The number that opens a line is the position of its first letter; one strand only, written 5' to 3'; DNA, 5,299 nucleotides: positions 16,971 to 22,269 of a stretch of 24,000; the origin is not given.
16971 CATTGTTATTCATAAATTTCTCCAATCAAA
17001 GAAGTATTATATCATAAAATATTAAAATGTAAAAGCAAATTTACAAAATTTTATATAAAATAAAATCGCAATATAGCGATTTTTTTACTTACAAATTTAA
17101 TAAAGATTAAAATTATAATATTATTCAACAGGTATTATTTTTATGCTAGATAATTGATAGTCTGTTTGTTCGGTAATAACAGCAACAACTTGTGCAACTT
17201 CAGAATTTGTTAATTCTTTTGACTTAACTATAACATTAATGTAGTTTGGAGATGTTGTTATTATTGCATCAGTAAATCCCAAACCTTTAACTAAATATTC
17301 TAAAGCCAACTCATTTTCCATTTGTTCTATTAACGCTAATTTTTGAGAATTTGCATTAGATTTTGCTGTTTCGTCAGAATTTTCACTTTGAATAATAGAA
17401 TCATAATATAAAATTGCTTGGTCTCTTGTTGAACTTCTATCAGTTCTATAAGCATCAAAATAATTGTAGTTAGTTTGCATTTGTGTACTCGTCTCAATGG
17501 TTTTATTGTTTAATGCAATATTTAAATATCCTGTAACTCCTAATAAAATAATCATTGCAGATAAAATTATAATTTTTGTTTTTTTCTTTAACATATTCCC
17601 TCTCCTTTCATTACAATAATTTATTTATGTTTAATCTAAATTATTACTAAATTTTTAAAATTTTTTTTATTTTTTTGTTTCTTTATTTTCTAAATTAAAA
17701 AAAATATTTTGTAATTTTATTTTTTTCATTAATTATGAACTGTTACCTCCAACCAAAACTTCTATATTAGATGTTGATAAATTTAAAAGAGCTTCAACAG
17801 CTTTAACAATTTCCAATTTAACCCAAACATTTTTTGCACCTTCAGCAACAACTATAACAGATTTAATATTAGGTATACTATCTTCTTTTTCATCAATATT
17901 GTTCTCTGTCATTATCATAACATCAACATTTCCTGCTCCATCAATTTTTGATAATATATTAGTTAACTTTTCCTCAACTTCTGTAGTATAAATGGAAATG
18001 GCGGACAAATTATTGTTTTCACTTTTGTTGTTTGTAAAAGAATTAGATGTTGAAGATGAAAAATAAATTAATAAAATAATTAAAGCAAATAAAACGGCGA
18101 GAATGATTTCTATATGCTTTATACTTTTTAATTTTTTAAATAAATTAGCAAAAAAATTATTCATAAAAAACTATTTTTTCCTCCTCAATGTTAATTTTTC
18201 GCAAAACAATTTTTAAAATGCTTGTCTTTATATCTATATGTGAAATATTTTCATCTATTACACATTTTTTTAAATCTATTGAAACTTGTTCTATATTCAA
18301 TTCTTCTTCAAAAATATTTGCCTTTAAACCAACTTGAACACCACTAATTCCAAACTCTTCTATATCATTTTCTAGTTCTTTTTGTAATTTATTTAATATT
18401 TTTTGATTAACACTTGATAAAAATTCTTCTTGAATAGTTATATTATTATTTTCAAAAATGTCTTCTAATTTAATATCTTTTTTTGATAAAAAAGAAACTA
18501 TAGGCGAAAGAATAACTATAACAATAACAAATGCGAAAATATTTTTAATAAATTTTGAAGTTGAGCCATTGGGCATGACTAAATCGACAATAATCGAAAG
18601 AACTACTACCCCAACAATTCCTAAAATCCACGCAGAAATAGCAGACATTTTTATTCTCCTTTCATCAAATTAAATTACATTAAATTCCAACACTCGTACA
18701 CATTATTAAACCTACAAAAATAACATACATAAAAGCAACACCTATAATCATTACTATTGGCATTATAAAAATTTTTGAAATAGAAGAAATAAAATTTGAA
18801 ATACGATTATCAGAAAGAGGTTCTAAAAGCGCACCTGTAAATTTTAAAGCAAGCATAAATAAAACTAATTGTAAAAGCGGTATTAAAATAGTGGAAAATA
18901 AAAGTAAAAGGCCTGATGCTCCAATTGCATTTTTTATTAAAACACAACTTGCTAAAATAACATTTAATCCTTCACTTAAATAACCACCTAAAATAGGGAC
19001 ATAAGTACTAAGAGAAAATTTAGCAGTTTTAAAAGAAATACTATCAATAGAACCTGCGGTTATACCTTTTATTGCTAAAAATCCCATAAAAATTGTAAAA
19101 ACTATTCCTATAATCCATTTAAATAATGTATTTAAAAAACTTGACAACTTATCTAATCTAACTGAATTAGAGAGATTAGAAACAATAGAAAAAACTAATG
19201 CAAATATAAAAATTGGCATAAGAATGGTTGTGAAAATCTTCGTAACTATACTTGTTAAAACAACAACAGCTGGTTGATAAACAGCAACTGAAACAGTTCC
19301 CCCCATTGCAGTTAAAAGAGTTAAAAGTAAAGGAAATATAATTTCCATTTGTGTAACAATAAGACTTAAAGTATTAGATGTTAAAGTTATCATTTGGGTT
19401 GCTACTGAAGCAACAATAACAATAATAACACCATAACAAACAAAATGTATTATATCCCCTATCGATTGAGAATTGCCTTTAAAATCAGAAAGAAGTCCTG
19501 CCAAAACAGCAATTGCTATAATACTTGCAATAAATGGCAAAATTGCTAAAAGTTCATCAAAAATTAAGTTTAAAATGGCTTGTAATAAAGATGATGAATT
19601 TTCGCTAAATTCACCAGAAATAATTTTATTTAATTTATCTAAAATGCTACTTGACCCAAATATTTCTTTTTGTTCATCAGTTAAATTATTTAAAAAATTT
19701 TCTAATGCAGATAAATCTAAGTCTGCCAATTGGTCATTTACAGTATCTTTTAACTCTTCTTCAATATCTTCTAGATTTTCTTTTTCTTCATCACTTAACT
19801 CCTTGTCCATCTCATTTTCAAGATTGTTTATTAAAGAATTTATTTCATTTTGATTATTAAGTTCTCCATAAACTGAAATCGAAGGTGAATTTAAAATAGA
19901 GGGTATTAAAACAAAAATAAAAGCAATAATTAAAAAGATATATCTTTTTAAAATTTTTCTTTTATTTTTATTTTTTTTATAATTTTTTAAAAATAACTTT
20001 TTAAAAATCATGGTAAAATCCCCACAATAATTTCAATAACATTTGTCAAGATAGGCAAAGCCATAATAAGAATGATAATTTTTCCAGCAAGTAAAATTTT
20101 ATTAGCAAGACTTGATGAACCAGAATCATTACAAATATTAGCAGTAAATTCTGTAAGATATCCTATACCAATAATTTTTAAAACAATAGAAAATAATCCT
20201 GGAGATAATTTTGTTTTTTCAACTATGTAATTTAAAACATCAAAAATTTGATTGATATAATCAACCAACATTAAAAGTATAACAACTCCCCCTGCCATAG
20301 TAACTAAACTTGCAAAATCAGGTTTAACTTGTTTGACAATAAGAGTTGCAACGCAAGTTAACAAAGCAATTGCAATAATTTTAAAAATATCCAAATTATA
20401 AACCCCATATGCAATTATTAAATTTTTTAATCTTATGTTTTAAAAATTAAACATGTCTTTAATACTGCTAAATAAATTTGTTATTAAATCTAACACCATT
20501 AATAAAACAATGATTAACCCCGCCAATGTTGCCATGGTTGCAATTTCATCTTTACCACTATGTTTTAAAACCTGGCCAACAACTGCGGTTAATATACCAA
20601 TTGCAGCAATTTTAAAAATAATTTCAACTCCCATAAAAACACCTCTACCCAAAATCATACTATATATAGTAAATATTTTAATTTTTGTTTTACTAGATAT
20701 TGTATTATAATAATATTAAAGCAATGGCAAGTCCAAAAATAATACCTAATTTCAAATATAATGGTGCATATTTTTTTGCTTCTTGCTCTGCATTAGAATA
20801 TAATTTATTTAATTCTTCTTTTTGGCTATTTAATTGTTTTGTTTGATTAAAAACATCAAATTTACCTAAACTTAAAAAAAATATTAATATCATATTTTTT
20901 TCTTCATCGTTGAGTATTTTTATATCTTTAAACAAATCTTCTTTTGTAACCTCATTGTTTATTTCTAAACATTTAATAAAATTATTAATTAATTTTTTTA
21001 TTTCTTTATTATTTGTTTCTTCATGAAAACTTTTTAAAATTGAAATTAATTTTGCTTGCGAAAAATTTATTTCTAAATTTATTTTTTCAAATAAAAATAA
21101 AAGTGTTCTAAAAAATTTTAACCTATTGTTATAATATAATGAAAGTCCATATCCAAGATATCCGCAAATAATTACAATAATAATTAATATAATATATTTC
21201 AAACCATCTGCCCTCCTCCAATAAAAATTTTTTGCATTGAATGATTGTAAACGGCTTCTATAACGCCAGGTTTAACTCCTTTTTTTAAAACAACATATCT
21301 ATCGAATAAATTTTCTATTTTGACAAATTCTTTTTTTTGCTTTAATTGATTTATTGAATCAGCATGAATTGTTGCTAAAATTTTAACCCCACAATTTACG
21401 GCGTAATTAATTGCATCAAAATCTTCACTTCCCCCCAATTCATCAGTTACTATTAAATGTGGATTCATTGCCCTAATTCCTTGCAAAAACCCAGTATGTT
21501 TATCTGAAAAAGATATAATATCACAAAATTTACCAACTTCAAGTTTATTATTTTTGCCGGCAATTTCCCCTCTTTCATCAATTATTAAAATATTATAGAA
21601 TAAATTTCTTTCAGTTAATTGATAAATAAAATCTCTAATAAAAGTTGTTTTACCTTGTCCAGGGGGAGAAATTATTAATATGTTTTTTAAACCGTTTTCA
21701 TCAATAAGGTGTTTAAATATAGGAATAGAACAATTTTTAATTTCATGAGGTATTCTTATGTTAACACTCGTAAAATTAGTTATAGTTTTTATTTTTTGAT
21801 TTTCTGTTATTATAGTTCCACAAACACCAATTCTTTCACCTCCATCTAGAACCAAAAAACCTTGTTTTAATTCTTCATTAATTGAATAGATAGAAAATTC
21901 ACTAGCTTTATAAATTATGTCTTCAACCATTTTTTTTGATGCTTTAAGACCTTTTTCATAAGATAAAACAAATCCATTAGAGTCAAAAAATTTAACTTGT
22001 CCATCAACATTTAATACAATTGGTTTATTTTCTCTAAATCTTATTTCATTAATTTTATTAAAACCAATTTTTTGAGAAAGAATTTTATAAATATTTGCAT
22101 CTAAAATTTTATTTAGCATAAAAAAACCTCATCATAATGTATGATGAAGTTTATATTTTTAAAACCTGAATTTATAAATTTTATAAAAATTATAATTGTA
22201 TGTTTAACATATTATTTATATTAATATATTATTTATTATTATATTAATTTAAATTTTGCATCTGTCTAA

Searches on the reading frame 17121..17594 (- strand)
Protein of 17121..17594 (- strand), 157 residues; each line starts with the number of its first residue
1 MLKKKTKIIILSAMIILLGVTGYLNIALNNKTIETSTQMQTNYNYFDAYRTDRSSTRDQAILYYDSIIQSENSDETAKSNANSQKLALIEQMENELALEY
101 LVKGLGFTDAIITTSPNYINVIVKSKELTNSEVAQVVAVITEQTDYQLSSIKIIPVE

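Call 8: search_protein_families(library=pfam, proteins=[window:17121-17594:-], max_evalue=0.01)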
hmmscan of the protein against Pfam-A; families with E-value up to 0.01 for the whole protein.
window:17121-17594:- (157 aa): 1 family
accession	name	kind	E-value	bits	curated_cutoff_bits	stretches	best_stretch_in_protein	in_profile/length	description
PF12685.13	SpoIIIAH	-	4.7e-27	95.6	30.6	1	35-153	73-191/191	SpoIIIAH-like protein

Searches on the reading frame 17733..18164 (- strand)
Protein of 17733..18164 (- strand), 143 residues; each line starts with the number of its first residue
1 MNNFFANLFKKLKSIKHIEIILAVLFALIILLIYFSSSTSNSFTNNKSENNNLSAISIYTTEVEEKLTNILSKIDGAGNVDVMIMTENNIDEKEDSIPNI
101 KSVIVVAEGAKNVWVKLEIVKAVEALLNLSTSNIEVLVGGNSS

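Call 8: search_protein_families(library=pfam, proteins=[window:17733-18164:-], max_evalue=0.01)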
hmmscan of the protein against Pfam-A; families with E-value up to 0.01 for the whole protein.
window:17733-18164:- (143 aa): 0 families

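Call 11: search_protein_families(library=ncbifam, proteins=[window:17733-18164:-], max_evalue=0.01)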
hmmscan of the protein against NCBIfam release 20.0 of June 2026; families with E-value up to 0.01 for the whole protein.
window:17733-18164:- (143 aa): 2 families
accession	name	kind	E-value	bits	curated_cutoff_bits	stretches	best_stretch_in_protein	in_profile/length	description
TIGR02830.1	spore_III_AG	equivalog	7.8e-16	58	147.7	2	96-137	142-183/186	stage III sporulation protein AG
TIGR04370.1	glyco_rpt_poly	subfamily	0.00021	20.4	40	1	7-62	202-258/396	oligosaccharide repeat unit polymerase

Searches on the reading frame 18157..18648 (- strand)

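Call 9: search_protein_families(library=pfam, proteins=[window:18157-18648:-], max_evalue=0.01)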
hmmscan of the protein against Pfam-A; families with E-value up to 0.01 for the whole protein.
window:18157-18648:- (163 aa): 2 families
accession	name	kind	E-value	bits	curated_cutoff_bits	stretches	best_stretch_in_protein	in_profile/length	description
PF09581.16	Spore_III_AF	-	5.6e-10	40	28.3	1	14-95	3-83/185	Stage III sporulation protein AF (Spore_III_AF)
PF09605.15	Trep_Strep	-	0.0061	17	28.7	1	7-66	77-137/185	Hypothetical bacterial integral membrane protein (Trep_Strep)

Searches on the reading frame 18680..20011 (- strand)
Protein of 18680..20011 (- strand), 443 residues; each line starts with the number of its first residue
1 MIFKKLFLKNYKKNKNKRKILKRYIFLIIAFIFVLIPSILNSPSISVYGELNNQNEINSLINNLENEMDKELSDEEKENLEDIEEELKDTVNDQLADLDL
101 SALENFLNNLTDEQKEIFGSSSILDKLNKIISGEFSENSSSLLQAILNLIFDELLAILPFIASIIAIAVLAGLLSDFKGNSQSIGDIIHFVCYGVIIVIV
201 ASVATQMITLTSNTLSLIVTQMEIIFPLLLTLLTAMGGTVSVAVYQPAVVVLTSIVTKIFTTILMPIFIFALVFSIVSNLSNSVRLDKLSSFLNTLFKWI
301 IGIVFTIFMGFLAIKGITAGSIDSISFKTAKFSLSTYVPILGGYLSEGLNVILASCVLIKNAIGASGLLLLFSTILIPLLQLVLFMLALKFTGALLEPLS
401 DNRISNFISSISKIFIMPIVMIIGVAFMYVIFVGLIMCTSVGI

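Call 9: search_protein_families(library=pfam, proteins=[window:18680-20011:-], max_evalue=0.01)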
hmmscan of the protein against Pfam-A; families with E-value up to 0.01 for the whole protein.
window:18680-20011:- (443 aa): 2 families
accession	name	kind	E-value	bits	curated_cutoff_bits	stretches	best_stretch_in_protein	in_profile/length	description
PF09546.15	Spore_III_AE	-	3.8e-68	230.5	27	1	126-438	6-319/321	Stage III sporulation protein AE (spore_III_AE)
PF17852.6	Dynein_AAA_lid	-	0.005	17.4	23.1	0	257-298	57-97/126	Dynein heavy chain AAA lid domain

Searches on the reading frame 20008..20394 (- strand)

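Call 9: search_protein_families(library=pfam, proteins=[window:20008-20394:-], max_evalue=0.01)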
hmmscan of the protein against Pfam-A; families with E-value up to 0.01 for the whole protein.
window:20008-20394:- (128 aa): 1 family
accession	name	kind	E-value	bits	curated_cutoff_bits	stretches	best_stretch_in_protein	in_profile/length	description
PF06686.16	SpoIIIAC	-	1.1e-32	112.4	24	2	71-124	1-54/56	Stage III sporulation protein AC/AD protein family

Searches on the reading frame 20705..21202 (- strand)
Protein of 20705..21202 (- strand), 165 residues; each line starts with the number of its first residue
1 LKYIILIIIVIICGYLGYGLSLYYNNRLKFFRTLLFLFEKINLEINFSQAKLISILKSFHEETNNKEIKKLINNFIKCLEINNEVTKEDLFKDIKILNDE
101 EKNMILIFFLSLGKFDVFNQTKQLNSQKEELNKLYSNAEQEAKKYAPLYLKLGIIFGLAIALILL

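Call 9: search_protein_families(library=pfam, proteins=[window:20705-21202:-], max_evalue=0.01)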
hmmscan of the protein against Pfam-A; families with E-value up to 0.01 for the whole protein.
window:20705-21202:- (165 aa): 1 family
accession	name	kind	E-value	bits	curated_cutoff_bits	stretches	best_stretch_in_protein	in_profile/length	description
PF09548.15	Spore_III_AB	-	1.2e-21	77.9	32.5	1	2-165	1-170/170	Stage III sporulation protein AB (spore_III_AB)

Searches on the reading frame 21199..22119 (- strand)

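Call 9: search_protein_families(library=pfam, proteins=[window:21199-22119:-], max_evalue=0.01)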
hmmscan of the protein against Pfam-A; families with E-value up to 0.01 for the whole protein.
window:21199-22119:- (306 aa): 5 families
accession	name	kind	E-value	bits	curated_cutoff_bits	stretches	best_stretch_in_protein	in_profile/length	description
PF19568.5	Spore_III_AA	-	2.5e-65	221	27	1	2-294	7-302/306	Sporulation stage III, protein AA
PF03266.21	NTPase_1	-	0.00025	21.3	23.9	0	213-264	87-149/168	NTPase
PF00437.27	T2SSE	-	0.0028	16.8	24.9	1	146-256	144-248/370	Type II/IV secretion system protein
PF20720.3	nSTAND3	-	0.0041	17.3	27.2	0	145-181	18-52/155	Novel STAND NTPase 3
PF25199.1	nSTAND_NTPase5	-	0.0049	17.1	34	0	139-187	36-83/145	Novel STAND NTPase 5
